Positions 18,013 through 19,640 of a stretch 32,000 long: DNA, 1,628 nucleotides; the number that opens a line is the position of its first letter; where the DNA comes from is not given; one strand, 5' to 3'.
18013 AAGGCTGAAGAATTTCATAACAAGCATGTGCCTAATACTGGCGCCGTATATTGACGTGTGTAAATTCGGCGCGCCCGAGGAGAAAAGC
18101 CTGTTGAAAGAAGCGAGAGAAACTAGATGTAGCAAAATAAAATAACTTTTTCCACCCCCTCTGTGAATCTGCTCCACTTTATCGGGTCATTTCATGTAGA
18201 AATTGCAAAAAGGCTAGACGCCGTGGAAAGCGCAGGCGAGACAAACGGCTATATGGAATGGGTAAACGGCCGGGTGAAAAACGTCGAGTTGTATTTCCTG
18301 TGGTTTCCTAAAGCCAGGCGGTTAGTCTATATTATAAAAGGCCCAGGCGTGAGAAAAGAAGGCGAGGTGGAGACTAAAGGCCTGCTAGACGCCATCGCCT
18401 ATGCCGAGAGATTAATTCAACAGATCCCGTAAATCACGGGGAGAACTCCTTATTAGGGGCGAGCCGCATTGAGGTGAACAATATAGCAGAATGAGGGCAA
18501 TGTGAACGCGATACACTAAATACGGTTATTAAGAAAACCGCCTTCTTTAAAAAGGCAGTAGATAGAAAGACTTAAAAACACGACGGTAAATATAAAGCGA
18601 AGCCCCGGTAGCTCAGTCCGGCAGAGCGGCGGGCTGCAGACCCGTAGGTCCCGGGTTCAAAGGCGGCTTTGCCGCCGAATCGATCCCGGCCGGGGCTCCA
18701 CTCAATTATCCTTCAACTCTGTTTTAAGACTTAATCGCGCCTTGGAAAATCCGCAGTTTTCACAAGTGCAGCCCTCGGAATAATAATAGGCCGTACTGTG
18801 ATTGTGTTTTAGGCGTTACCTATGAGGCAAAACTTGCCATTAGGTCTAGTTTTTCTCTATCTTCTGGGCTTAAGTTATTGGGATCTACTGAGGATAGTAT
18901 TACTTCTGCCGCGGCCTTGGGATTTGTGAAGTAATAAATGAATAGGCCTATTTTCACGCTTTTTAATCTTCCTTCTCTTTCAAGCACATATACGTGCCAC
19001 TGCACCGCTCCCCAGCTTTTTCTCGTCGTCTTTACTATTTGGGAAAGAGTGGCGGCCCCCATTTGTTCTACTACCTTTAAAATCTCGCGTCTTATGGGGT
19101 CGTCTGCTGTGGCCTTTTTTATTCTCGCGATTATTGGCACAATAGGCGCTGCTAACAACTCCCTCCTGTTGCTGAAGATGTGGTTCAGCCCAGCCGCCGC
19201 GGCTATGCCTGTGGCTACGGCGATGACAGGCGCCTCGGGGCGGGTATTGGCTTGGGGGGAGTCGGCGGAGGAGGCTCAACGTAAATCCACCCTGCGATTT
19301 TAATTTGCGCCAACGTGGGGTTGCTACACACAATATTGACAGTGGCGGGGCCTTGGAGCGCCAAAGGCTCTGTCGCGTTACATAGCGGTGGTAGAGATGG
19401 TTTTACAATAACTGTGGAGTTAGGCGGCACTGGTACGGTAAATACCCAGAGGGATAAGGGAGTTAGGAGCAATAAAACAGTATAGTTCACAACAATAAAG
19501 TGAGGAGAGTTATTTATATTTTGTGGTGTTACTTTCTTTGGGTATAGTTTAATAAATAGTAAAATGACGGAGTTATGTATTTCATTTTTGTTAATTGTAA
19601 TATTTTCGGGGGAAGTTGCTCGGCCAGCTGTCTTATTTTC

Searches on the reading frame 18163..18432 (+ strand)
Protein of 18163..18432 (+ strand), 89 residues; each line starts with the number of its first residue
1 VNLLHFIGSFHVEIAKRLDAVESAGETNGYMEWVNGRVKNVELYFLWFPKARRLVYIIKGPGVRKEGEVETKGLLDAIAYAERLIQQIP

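Call 3: search_protein_families(library=pfam, proteins=[window:18163-18432:+], max_evalue=1)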
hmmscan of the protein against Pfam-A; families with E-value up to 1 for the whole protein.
window:18163-18432:+ (89 aa): 1 family
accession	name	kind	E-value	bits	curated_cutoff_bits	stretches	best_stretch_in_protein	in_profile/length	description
PF16245.10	DUF4902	-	0.22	11.9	25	1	2-50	17-66/118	Domain of unknown function (DUF4902)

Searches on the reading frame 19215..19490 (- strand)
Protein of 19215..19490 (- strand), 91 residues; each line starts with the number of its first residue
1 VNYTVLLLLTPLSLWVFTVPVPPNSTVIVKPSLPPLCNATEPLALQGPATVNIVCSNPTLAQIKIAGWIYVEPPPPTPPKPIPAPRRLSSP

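Call 3: search_protein_families(library=pfam, proteins=[window:19215-19490:-], max_evalue=1)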
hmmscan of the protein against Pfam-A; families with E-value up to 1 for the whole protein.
window:19215-19490:- (91 aa): 1 family
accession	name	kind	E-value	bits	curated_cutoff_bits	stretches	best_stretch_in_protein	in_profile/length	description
PF04613.19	LpxD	-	0.18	12.1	30.8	1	25-66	36-68/70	UDP-3-O-[3-hydroxymyristoyl] glucosamine N-acyltransferase, LpxD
